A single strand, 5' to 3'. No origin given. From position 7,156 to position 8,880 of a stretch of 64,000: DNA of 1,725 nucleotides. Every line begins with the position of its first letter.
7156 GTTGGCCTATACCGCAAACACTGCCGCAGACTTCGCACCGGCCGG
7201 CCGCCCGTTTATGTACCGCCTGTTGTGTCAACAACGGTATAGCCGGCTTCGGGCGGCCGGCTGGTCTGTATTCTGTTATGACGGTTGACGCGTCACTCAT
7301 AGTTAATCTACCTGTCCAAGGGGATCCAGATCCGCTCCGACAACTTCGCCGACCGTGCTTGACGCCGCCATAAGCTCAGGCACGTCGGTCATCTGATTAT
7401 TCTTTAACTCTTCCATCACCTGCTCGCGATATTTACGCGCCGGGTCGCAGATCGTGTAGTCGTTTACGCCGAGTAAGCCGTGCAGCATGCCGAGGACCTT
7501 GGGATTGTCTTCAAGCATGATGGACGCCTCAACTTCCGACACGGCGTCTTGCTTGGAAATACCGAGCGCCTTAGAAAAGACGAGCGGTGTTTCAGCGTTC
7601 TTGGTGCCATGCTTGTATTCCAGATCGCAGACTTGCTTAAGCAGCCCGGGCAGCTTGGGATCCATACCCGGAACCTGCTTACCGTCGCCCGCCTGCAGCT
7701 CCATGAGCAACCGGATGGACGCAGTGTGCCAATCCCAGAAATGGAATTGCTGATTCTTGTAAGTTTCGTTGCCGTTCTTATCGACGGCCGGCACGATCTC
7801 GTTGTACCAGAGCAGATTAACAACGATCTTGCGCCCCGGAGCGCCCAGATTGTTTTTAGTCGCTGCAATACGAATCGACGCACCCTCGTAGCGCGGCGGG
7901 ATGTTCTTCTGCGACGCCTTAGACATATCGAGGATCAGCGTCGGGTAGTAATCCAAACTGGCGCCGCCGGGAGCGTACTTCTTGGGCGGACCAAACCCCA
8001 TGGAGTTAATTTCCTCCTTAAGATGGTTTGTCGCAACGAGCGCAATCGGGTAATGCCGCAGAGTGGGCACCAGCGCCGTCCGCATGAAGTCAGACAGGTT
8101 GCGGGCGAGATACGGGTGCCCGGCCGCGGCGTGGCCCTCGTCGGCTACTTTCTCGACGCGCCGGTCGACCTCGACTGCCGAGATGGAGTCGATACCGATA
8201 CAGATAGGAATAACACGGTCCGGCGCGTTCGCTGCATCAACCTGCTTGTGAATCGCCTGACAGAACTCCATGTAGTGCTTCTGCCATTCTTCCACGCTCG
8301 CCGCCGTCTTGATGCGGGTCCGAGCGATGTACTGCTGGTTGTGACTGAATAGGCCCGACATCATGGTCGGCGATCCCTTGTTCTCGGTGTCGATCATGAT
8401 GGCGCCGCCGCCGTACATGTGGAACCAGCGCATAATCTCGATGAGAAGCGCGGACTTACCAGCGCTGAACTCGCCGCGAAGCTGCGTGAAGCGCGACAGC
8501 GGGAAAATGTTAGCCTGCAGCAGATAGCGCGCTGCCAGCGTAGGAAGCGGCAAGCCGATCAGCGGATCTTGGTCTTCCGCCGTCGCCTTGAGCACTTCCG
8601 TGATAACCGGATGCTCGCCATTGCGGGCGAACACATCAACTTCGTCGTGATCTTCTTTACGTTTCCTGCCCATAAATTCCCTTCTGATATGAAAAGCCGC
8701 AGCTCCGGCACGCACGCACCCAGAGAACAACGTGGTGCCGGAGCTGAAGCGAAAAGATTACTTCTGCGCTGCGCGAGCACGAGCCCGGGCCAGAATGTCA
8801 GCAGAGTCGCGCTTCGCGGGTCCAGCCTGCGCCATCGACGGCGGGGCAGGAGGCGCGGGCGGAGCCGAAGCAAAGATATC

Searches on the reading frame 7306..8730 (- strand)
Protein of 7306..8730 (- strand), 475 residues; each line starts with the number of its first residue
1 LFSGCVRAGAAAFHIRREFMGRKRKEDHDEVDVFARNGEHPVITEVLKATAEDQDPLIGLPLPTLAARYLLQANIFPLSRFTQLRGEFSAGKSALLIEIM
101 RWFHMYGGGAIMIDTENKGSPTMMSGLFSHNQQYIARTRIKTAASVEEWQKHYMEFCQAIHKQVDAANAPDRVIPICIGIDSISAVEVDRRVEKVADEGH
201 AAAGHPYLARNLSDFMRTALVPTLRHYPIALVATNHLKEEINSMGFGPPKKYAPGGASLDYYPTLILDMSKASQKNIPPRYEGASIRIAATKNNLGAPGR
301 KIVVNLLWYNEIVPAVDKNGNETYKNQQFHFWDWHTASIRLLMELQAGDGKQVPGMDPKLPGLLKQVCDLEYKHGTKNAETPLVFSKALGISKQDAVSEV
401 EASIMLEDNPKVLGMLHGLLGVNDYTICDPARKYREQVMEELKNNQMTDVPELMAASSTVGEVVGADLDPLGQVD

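Call 16: search_protein_families(library=phrogs, proteins=[window:7306-8730:-], max_evalue=0.001)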
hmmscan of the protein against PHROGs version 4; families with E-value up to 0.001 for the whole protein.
window:7306-8730:- (475 aa): 1 family
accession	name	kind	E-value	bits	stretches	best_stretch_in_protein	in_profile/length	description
phrog_97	-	other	8.8e-30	105.3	1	76-309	70-282/506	UvsX-like recombinase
